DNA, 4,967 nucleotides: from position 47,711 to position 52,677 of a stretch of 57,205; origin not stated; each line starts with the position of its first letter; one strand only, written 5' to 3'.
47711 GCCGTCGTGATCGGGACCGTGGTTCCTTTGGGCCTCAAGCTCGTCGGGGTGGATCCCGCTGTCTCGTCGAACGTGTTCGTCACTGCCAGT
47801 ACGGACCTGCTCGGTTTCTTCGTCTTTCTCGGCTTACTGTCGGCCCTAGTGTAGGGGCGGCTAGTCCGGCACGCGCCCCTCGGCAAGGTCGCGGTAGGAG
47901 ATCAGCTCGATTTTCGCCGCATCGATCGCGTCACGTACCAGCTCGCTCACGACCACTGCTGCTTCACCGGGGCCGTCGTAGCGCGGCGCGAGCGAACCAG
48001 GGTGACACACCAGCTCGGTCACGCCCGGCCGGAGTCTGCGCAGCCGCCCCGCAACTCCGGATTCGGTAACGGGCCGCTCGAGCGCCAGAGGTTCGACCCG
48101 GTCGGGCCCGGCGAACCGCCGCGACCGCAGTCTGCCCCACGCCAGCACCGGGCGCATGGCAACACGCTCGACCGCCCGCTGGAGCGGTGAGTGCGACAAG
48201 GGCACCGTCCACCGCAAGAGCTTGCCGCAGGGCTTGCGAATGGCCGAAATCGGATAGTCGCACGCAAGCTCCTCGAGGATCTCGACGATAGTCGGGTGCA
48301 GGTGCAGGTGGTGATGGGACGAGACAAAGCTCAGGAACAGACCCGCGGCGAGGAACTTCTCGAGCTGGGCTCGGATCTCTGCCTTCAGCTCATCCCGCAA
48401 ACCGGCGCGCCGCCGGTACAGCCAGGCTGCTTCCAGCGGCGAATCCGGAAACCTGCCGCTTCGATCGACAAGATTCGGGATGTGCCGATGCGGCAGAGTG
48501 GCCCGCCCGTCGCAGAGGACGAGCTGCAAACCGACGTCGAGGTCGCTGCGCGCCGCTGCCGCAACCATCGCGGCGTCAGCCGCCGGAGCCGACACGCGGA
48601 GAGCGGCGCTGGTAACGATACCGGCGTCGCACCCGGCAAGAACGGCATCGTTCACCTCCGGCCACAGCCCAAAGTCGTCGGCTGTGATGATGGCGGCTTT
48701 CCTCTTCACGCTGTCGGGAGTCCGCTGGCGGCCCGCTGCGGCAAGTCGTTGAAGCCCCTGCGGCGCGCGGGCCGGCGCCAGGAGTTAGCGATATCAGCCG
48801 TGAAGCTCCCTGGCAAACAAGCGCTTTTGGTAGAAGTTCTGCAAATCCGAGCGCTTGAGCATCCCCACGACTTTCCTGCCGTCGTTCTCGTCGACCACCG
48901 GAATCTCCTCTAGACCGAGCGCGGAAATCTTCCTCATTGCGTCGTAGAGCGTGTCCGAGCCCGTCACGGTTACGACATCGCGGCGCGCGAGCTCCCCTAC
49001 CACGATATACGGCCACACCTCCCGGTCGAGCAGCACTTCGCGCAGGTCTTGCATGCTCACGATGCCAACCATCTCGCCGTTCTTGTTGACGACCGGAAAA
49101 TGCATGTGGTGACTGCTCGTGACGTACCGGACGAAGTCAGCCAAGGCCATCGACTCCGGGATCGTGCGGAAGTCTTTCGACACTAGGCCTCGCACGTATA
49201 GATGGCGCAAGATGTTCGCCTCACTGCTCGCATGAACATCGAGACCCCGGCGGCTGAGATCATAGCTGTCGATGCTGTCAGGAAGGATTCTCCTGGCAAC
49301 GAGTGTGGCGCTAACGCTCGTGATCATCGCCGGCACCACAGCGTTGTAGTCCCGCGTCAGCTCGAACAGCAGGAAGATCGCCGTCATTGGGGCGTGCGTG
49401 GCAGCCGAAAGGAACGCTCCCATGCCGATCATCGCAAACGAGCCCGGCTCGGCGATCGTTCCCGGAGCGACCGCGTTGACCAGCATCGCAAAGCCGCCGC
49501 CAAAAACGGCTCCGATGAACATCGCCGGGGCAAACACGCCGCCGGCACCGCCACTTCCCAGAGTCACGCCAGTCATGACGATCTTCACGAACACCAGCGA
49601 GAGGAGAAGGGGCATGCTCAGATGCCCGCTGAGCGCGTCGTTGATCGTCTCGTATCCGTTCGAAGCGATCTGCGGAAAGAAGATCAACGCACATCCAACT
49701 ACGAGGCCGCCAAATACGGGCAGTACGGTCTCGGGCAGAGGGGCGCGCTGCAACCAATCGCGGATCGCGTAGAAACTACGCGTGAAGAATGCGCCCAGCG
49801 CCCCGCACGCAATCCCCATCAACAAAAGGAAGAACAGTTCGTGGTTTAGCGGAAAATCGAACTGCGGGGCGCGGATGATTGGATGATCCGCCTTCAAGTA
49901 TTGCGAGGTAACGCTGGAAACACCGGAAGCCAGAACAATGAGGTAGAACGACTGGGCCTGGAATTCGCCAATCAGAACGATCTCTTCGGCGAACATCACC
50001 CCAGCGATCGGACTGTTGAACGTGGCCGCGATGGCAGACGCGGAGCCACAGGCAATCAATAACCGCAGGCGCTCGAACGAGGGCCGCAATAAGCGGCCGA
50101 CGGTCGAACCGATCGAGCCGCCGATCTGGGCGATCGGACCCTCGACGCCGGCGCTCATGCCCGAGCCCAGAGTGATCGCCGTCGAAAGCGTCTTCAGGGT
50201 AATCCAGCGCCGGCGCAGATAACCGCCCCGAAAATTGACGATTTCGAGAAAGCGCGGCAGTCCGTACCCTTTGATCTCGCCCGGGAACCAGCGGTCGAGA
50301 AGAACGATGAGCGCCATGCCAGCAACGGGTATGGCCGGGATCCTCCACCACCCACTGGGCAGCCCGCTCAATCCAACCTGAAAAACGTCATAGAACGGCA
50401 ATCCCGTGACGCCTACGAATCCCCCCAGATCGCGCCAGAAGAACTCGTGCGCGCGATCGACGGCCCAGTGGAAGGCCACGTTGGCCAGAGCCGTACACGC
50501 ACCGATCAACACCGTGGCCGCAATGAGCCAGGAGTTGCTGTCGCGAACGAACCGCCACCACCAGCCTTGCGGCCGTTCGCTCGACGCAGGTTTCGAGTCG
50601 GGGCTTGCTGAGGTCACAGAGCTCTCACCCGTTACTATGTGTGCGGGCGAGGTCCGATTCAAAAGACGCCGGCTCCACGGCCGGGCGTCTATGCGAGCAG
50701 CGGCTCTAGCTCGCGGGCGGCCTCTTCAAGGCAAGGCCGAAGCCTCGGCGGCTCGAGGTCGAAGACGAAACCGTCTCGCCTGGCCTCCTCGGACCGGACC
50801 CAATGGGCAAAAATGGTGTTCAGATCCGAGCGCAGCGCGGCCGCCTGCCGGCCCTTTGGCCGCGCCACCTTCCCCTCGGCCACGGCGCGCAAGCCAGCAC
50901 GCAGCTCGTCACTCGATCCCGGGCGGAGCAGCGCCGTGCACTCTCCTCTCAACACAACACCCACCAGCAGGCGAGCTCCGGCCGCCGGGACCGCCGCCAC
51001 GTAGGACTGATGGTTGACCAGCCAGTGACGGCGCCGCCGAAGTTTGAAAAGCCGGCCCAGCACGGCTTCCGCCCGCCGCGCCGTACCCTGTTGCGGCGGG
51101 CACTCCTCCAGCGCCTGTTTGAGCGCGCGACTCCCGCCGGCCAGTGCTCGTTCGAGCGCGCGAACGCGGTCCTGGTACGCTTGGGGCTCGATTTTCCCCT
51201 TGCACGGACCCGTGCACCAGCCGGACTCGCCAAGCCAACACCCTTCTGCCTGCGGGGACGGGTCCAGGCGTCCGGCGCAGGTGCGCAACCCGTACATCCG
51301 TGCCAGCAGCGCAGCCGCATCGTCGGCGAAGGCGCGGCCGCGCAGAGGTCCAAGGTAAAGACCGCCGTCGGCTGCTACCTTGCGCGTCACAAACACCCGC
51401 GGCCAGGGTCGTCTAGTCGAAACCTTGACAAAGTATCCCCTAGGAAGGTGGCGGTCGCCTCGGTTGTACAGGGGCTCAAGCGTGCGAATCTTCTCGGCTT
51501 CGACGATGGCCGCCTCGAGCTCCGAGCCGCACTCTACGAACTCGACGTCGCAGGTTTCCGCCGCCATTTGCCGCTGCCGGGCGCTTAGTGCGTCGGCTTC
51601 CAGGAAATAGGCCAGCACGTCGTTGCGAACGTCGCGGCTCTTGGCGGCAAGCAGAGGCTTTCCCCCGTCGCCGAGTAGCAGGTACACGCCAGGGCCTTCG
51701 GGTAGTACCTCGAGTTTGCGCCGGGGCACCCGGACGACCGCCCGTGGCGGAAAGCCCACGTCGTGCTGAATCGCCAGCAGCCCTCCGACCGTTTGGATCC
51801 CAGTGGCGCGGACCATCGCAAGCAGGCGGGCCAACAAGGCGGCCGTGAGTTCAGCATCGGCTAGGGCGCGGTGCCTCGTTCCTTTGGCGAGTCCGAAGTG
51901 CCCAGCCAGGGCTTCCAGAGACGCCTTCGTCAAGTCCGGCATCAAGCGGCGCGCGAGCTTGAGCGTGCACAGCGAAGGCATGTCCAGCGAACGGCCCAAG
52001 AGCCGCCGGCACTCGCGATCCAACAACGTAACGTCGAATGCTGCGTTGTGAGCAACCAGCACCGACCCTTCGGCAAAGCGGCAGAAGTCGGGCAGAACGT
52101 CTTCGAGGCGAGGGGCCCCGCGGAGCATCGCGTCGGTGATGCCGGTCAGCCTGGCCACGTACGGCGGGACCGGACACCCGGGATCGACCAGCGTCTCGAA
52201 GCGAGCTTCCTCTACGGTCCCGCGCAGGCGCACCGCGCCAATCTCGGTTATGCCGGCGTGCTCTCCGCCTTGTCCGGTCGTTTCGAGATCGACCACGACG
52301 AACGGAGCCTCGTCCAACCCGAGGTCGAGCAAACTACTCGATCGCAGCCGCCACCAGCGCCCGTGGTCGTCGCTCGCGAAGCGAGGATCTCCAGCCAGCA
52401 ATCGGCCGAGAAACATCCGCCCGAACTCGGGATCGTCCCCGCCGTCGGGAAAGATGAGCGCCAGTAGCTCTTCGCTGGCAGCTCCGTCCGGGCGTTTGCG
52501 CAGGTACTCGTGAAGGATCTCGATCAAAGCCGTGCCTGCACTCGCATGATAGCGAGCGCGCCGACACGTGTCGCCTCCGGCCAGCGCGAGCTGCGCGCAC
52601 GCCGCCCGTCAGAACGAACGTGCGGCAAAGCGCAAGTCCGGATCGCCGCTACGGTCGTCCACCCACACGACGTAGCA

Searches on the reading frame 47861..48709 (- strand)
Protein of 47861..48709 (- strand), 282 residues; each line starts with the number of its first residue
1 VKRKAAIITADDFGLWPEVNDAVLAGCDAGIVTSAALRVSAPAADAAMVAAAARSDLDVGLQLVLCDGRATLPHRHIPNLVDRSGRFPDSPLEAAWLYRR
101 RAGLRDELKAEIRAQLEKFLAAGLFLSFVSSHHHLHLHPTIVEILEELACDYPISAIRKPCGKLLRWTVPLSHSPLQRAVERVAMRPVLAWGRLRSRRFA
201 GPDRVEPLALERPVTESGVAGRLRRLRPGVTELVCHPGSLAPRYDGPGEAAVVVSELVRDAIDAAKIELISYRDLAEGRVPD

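Call 33: search_protein_families(library=pfam, max_evalue=0.00001, proteins=[window:47861-48709:-])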
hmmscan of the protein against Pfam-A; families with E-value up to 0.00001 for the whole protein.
window:47861-48709:- (282 aa): 1 family
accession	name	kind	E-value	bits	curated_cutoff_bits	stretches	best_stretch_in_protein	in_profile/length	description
PF04794.17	YdjC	-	2.7e-46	159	29.7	1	7-262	3-264/266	YdjC-like protein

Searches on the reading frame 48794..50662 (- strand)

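Call 33: search_protein_families(library=pfam, max_evalue=0.00001, proteins=[window:48794-50662:-])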
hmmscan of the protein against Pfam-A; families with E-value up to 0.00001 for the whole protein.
window:48794-50662:- (622 aa): 2 families
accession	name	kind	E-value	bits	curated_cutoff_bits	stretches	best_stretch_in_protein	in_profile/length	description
PF00654.25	Voltage_CLC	-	8.2e-90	301.9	24.8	1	115-457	2-346/346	Voltage gated chloride channel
PF00571.33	CBS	-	3.7e-21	75.6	24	2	555-609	1-53/57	CBS domain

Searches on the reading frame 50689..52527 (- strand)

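Call 33: search_protein_families(library=pfam, max_evalue=0.00001, proteins=[window:50689-52527:-])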
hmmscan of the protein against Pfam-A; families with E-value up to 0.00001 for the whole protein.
window:50689-52527:- (612 aa): 1 family
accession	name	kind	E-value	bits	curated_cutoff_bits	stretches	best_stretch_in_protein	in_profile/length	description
PF00929.31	RNase_T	-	3.2e-36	125.8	24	1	77-232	1-164/164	Exonuclease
